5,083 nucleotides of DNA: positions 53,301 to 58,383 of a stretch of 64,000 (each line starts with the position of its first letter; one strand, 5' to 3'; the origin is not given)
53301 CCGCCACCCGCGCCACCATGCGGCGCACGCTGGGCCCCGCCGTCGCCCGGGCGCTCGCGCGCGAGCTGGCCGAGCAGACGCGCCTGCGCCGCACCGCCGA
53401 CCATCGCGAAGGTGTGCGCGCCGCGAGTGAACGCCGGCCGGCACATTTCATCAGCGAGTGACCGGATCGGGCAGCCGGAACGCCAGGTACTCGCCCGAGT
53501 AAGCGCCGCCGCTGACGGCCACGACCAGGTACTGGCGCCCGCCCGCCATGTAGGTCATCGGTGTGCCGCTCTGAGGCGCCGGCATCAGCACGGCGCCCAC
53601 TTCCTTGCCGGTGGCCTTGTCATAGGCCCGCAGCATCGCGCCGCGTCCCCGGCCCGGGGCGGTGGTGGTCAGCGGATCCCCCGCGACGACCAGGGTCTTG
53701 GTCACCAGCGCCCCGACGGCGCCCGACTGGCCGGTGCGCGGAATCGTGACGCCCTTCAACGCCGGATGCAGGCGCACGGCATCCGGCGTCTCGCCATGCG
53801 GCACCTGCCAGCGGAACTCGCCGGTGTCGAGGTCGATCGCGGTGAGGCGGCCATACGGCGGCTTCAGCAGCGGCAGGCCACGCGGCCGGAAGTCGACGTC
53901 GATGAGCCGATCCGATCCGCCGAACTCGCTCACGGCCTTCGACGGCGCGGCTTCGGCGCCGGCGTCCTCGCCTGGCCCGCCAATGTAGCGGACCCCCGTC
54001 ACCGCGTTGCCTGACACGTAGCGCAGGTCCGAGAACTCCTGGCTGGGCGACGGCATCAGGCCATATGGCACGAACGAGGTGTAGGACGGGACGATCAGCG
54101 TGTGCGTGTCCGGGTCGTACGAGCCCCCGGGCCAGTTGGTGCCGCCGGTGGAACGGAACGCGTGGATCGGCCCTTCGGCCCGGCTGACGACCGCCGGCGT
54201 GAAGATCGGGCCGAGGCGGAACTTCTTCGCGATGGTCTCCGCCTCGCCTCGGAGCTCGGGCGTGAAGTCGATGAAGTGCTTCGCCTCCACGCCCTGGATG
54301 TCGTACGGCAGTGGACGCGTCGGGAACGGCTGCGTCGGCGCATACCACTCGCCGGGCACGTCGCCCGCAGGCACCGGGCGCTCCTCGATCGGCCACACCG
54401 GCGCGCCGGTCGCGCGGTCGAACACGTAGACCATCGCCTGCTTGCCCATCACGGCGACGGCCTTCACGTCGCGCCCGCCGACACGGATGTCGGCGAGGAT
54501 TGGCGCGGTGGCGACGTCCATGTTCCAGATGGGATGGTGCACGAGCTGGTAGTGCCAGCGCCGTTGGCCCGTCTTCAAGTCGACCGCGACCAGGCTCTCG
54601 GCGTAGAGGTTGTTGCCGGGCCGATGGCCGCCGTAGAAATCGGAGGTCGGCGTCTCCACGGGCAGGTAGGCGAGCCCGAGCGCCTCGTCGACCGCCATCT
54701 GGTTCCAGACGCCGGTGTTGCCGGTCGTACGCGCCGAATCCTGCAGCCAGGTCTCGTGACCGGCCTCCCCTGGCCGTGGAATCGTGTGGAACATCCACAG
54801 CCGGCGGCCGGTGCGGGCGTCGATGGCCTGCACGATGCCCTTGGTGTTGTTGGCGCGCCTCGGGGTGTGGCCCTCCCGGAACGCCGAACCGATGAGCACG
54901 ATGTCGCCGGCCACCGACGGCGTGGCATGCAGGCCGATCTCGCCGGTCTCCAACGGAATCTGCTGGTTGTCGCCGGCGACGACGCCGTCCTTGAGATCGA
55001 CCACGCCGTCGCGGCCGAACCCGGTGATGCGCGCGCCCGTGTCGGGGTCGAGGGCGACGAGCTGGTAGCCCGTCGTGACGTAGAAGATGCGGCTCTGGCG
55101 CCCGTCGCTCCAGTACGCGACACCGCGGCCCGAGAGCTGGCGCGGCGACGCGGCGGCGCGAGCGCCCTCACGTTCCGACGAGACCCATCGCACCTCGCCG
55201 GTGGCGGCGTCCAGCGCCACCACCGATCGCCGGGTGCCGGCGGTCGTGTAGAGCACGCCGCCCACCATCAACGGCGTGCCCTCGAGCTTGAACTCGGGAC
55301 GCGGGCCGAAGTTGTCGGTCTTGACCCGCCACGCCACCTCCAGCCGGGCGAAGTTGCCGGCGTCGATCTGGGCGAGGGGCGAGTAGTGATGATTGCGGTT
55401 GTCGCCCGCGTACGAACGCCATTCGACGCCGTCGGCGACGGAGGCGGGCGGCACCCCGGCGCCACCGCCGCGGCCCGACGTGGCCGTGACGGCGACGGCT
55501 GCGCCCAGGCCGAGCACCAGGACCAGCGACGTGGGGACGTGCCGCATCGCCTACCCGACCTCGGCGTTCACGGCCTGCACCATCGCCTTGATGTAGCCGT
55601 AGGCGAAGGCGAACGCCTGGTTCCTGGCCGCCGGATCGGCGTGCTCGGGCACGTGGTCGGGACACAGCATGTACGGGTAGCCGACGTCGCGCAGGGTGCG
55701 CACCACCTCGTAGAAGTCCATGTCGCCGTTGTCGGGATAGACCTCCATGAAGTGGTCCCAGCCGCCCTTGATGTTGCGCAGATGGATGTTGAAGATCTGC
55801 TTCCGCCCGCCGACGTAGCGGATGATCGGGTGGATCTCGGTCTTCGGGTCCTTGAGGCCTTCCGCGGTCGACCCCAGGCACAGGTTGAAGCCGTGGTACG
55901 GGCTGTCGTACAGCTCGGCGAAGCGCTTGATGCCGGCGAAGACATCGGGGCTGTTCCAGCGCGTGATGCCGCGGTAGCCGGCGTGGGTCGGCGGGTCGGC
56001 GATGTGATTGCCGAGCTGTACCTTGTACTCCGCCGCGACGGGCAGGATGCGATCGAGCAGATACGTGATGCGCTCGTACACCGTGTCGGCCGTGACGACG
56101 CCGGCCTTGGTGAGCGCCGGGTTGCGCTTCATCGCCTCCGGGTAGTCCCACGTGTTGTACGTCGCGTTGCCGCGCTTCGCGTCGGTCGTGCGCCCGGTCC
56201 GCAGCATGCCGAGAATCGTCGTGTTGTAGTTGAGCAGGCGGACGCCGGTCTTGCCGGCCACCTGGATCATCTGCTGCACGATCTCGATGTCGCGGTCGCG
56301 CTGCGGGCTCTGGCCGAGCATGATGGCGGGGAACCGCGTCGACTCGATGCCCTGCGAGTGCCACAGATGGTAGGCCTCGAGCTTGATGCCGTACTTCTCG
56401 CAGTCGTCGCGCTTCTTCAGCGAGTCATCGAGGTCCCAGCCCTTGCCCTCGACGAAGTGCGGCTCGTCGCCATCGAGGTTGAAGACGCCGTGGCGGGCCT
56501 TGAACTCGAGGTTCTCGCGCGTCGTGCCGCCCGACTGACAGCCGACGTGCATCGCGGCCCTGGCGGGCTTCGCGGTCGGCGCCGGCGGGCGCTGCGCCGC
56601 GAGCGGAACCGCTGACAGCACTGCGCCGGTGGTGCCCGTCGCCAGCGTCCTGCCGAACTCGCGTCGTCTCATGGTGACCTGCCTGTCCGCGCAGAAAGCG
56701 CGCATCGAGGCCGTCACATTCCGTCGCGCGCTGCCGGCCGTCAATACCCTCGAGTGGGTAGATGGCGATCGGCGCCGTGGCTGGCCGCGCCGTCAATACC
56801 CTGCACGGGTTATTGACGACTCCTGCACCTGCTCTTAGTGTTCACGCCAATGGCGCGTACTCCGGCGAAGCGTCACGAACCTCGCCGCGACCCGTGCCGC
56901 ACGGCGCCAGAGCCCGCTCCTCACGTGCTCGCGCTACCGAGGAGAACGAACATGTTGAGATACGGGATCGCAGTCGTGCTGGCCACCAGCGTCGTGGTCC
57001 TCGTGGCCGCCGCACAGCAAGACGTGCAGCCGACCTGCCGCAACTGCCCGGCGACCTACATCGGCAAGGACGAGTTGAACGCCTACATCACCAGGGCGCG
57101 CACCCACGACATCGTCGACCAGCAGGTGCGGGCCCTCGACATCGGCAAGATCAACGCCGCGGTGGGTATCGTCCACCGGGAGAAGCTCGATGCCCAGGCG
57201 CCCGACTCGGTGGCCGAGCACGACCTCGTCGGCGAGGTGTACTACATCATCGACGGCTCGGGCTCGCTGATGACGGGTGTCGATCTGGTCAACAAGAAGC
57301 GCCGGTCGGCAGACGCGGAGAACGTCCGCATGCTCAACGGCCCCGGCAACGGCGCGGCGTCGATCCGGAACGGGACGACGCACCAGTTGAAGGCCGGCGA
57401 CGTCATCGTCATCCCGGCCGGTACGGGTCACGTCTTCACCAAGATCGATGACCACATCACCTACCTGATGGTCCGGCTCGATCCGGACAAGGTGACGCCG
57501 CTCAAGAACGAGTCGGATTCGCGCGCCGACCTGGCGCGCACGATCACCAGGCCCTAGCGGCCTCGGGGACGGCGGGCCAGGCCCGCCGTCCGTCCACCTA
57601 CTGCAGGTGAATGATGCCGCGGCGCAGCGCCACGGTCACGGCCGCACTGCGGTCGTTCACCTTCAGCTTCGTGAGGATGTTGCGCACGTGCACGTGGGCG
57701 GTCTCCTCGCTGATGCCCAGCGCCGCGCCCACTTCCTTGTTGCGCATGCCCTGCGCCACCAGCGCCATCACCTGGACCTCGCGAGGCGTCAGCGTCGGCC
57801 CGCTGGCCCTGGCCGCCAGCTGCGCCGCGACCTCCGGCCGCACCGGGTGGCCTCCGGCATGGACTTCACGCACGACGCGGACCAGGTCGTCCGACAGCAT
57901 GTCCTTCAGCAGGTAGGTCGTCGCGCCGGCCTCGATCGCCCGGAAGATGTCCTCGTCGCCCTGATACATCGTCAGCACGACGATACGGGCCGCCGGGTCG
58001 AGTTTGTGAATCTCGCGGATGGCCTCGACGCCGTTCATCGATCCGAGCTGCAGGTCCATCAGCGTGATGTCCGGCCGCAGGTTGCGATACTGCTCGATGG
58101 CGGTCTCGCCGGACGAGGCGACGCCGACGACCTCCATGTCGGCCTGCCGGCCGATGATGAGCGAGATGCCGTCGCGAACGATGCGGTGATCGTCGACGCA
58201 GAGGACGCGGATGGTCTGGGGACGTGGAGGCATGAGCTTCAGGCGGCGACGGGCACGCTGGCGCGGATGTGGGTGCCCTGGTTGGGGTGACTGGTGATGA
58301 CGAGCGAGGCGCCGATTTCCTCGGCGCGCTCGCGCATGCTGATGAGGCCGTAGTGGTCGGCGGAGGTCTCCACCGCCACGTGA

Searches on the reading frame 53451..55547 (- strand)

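Call 17: search_protein_families(library=pfam, proteins=[window:53451-55547:-])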
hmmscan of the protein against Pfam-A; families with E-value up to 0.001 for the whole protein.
window:53451-55547:- (698 aa): 2 families
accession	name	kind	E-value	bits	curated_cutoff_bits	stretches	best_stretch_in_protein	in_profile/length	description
PF01011.28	PQQ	-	2.1e-176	588.6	26.7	1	43-673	1-594/595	Glucose/ethanol/alcohol dehydrogenase, beta-propeller domain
PF13360.13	PQQ_2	-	5.1e-21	75.8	27.6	2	71-252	15-143/233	Outer membrane protein assembly factor BamB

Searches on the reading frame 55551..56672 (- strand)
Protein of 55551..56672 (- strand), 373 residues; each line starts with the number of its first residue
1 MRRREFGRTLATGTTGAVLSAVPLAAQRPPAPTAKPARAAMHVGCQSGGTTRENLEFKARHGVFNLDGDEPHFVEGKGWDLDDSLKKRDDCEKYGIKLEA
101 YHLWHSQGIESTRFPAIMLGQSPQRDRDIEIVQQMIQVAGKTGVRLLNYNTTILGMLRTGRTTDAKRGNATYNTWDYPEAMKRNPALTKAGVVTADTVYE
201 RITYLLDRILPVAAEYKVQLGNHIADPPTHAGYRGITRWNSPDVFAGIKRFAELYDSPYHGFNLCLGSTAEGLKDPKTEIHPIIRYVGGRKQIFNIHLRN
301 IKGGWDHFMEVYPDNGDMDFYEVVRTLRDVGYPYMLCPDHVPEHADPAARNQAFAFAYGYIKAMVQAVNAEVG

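Call 17: search_protein_families(library=pfam, proteins=[window:55551-56672:-])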
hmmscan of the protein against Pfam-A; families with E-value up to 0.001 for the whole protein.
window:55551-56672:- (373 aa): 2 families
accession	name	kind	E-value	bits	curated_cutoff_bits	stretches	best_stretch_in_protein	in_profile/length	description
PF03786.19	UxuA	-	5.3e-29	101.5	23.7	2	175-347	157-325/352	D-mannonate dehydratase (UxuA)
PF01261.30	AP_endonuc_2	-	7.3e-08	32.8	31.1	1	82-340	28-229/249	Xylose isomerase-like TIM barrel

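Call 52: search_protein_families(library=ncbifam, proteins=[window:55551-56672:-], max_evalue=0.001)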
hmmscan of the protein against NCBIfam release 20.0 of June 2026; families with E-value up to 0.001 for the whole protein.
window:55551-56672:- (373 aa): 2 families
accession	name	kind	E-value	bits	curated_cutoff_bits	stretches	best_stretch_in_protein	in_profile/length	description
NF003027.0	PRK03906.1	subfamily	4.2e-21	75.3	191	1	191-351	201-353/385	mannonate dehydratase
TIGR00695.1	uxuA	equivalog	3e-11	43.1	199.55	1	193-328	203-331/394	mannonate dehydratase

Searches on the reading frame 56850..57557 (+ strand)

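Call 17: search_protein_families(library=pfam, proteins=[window:56850-57557:+])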
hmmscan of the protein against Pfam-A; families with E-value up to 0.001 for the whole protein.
window:56850-57557:+ (235 aa): 2 families
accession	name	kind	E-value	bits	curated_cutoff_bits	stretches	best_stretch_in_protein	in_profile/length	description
PF07883.17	Cupin_2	-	2.5e-05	24.4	27.2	1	171-198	32-58/70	Cupin domain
PF02311.25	AraC_binding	-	2.5e-05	24.4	21.1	1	174-219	39-85/135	AraC-like ligand binding domain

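Call 52: search_protein_families(library=ncbifam, proteins=[window:56850-57557:+], max_evalue=0.001)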
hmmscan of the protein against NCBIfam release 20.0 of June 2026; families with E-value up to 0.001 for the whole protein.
window:56850-57557:+ (235 aa): 0 families

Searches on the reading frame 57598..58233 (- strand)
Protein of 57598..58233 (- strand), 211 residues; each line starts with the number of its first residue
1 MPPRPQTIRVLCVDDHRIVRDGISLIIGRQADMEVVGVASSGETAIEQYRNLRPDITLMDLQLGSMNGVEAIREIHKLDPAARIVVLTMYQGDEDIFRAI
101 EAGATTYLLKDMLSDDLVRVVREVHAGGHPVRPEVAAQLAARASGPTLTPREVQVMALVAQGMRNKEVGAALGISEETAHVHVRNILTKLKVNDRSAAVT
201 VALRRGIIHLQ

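Call 19: search_protein_families(library=pfam, proteins=[window:57598-58233:-], max_evalue=0.01)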
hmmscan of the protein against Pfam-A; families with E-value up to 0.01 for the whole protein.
window:57598-58233:- (211 aa): 6 families
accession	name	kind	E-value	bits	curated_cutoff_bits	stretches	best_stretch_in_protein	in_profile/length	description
PF00072.30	Response_reg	-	1.2e-26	93.4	30.2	1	10-121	1-110/111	Response regulator receiver domain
PF00196.25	GerE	-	8.7e-20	70.5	23.5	1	147-202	2-57/57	Bacterial regulatory proteins, luxR family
PF04545.22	Sigma70_r4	-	4.1e-05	23.4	24.1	1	147-191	4-49/50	Sigma-70, region 4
PF08281.18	Sigma70_r4_2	-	0.00043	20.3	25.7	1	147-190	10-54/54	Sigma-70, region 4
PF13384.12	HTH_23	-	0.0016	18.6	24.6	1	154-180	9-35/50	Homeodomain-like domain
PF13518.12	HTH_28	-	0.0074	16.8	25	0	154-179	4-29/52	Helix-turn-helix domain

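Call 21: search_solved_structures(query=window:57598-58233:-, show_alignments=3)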
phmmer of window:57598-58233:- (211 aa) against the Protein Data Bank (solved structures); distinct sequences matched with E-value up to 0.001: 199 (the best 60 are shown).
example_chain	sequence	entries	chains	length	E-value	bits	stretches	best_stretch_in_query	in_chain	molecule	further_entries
7ve6_A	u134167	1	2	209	6e-42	146.9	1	7-208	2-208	Response regulator protein VraR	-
4gvp_A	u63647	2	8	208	1e-41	146.2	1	7-208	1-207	Response regulator protein vraR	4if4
5hev_A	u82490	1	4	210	4.4e-39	137.5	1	8-208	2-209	Response regulator protein VraR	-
1a04_A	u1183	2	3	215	1.9e-36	128.9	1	8-199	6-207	NITRATE/NITRITE RESPONSE REGULATOR PROTEIN NARL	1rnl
4ldz_A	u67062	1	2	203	1.8e-28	102.9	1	8-206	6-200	Transcriptional regulatory protein DesR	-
3c3w_A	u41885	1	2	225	6.7e-28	101.1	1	8-202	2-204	TWO COMPONENT TRANSCRIPTIONAL REGULATORY PROTEIN DEVR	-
4yn8_A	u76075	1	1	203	1.1e-27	100.3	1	7-206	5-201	Response regulator ChrA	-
3cz5_A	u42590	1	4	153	3.8e-25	92.1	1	7-141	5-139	Two-component response regulator, LuxR family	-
4zmr_A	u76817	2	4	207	3.9e-23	85.5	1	2-206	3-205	Response regulator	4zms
4hye_A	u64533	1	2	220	2.1e-22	83.1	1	6-206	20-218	Response regulator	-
6er7_A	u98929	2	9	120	1.8e-20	76.8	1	9-123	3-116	120aa long hypothetical chemotaxis protein (CheY)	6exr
4iga_A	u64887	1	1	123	9e-20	74.6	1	9-122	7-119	Chemotaxis protein CheY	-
1tmy_A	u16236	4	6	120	9.4e-20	74.5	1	9-122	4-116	CHEY PROTEIN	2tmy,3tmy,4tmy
1u0s_Y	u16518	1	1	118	1.1e-19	74.2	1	9-121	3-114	Chemotaxis protein cheY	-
8q52_A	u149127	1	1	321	4.1e-19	72.4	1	8-112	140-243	Leucine-specific-binding protein,Chemotaxis protein CheY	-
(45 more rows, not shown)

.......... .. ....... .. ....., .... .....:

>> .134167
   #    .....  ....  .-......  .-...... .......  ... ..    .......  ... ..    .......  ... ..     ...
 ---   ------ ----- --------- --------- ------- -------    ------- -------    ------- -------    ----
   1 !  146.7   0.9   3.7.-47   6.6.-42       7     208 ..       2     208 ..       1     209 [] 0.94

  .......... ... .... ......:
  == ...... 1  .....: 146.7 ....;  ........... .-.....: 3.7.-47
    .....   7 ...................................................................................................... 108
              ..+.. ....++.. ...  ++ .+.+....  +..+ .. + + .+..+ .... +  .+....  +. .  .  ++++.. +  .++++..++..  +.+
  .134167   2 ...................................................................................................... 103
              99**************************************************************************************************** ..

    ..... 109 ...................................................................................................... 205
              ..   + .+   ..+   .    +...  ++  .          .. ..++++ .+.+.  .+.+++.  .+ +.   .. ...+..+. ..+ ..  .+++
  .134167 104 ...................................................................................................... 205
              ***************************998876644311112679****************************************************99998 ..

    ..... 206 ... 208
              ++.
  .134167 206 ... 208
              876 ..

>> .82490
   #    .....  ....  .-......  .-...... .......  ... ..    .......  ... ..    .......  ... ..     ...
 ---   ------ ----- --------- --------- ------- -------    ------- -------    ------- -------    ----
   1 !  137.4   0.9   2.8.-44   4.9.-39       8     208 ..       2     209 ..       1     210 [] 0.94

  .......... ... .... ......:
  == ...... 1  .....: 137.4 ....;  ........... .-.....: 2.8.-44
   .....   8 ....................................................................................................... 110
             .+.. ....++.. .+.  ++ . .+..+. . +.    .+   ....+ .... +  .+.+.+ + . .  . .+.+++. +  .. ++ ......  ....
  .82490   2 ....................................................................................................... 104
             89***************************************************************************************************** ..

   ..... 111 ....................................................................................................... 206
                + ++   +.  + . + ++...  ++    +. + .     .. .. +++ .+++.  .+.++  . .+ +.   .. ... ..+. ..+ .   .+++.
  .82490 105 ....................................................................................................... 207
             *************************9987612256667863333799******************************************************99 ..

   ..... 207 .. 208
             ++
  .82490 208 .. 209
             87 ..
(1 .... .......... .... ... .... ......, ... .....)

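Call 30: find_related_loci(query=window:57598-58233:-, collection=genome_contigs, flank=10000)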
Query window:57598-58233:- (211 aa) in genome_contigs; peptide patterns used: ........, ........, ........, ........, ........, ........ (x = any residue, [..] = any of these).
174 stretches matched a pattern; 100 encode a relative of the query (tblastn E <= 1e-3); the best 80 are kept; 80 distinct loci.
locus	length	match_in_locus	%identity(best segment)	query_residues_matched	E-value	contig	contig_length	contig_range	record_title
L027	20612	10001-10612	86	8-211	1e-114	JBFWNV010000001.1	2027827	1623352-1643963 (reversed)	MAG: Vicinamibacterales bacterium isolate CA_2019_TPBF_120 NODE_5_length_2027827_cov_8.162248_TPBF, whole genome shotgun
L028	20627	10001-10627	72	1-210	6e-95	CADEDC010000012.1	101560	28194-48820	MAG: uncultured Acidobacteria bacterium isolate Acidobacteria sp. RBC058 genome assembly, contig: MAG058_12, whole genom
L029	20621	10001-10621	72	4-210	6e-95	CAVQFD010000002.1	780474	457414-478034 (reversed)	MAG: uncultured Acidobacteriota bacterium isolate MFD05567.bin.2.57 genome assembly, contig: contig_12035, whole genome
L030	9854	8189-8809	70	3-210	2e-94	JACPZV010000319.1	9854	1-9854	MAG: Acidobacteria bacterium isolate NC_groundwater_899_Pr1_S-0.2um_65_15 Montesol18-Sp2_coassembly_scaffold_679212, who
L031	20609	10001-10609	73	8-210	2e-94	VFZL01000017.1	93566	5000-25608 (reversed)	MAG: Acidimicrobiia bacterium isolate K_Offshore_80m_m2_117 K_Offshore_80m_m2_117_Ga0194132_10000364, whole genome shotg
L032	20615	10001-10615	72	6-210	3e-94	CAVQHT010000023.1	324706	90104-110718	MAG: uncultured Acidobacteriota bacterium isolate MFD03975.bin.2.76 genome assembly, contig: contig_66114, whole genome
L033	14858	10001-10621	71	4-210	6e-93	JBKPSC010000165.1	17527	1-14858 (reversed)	MAG: Acidobacteriota bacterium isolate GS_EKS_MAG_00032 GS_EKS_000001808717, whole genome shotgun sequence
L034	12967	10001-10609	71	8-210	6e-92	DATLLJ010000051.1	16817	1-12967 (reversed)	MAG TPA_asm: Vicinamibacterales bacterium isolate SMAG_U13745 k141_50940, whole genome shotgun sequence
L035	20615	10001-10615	67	7-211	5e-91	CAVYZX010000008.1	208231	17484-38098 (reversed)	MAG: uncultured Acidobacteriota bacterium isolate MFD02242.bin.1.362 genome assembly, contig: contig_13302, whole genome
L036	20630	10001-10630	65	2-211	2e-89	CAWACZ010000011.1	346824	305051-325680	MAG: uncultured Acidobacteriota bacterium isolate MFD00962.bin.1.10 genome assembly, contig: contig_78852, whole genome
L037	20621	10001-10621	65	5-211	9e-89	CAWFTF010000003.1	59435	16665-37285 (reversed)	MAG: uncultured Acidobacteriota bacterium isolate MFD00392.bin.3.433 genome assembly, contig: contig_13383, whole genome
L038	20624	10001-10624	65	4-211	4e-88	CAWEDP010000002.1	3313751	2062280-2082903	MAG: uncultured Acidobacteriota bacterium isolate MFD04944.bin.2.37 genome assembly, contig: contig_17872, whole genome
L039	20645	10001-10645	66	1-211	3e-88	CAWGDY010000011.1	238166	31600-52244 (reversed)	MAG: Vicinamibacterales bacterium isolate MFD02242.bin.1.84 genome assembly, contig: contig_22090, whole genome shotgun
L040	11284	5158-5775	66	6-211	2e-88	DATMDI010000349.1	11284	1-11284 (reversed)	MAG TPA_asm: Vicinamibacterales bacterium isolate SMAG_U13404 k141_706580, whole genome shotgun sequence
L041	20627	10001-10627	64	1-210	3e-88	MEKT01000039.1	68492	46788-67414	MAG: Acidobacteria bacterium RIFCSPLOWO2_02_FULL_65_29 rifcsplowo2_02_scaffold_1414, whole genome shotgun sequence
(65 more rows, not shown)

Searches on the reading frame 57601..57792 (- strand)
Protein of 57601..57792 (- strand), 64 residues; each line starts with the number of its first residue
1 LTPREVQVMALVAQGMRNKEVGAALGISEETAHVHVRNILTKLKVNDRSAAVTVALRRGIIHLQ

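Call 49: search_solved_structures(query=window:57601-57792:-, show_alignments=5, max_evalue=0.000001)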
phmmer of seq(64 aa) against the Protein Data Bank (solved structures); distinct sequences matched with E-value up to 0.000001: 17.
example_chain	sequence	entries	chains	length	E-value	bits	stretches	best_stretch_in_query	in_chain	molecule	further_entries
7x1k_A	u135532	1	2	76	5.9e-12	48.3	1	1-63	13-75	Chemotaxis protein CheY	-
7ve4_A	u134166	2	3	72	9.6e-11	44.5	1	1-61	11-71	DNA-binding response regulator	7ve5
2rnj_A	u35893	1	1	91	1.7e-10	43.8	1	1-61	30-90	Response regulator protein vraR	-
4gvp_A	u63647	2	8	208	5.6e-10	42.1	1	1-61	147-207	Response regulator protein vraR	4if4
7ve6_A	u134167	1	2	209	5.7e-10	42.1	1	1-61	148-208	Response regulator protein VraR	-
4wsz_A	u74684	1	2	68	1e-09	41.3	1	1-60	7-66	Response regulator receiver domain protein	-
8u3b_G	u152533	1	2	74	1.4e-09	40.9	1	1-54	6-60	Nitrate/nitrite response regulator protein NarL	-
1je8_A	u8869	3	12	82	2.6e-09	40.1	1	1-52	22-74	Nitrate/Nitrite Response Regulator Protein NARL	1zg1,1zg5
8a5r_AAA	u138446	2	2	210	3e-09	39.9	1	1-60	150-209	Light-activated DNA-binding protein EL222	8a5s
4wt0_B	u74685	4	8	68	5.7e-09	39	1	1-60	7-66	Response regulator receiver domain protein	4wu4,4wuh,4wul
3p7n_A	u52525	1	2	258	6.2e-09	38.9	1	1-60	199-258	Sensor histidine kinase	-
1a04_A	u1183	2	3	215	1.1e-08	38.1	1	1-52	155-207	NITRATE/NITRITE RESPONSE REGULATOR PROTEIN NARL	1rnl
5hev_A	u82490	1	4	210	1.9e-08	37.4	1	1-61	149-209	Response regulator protein VraR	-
1fse_A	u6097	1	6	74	8.7e-08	35.3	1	1-62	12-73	GERE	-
4yn8_A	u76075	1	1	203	1.1e-07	35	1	1-59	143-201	Response regulator ChrA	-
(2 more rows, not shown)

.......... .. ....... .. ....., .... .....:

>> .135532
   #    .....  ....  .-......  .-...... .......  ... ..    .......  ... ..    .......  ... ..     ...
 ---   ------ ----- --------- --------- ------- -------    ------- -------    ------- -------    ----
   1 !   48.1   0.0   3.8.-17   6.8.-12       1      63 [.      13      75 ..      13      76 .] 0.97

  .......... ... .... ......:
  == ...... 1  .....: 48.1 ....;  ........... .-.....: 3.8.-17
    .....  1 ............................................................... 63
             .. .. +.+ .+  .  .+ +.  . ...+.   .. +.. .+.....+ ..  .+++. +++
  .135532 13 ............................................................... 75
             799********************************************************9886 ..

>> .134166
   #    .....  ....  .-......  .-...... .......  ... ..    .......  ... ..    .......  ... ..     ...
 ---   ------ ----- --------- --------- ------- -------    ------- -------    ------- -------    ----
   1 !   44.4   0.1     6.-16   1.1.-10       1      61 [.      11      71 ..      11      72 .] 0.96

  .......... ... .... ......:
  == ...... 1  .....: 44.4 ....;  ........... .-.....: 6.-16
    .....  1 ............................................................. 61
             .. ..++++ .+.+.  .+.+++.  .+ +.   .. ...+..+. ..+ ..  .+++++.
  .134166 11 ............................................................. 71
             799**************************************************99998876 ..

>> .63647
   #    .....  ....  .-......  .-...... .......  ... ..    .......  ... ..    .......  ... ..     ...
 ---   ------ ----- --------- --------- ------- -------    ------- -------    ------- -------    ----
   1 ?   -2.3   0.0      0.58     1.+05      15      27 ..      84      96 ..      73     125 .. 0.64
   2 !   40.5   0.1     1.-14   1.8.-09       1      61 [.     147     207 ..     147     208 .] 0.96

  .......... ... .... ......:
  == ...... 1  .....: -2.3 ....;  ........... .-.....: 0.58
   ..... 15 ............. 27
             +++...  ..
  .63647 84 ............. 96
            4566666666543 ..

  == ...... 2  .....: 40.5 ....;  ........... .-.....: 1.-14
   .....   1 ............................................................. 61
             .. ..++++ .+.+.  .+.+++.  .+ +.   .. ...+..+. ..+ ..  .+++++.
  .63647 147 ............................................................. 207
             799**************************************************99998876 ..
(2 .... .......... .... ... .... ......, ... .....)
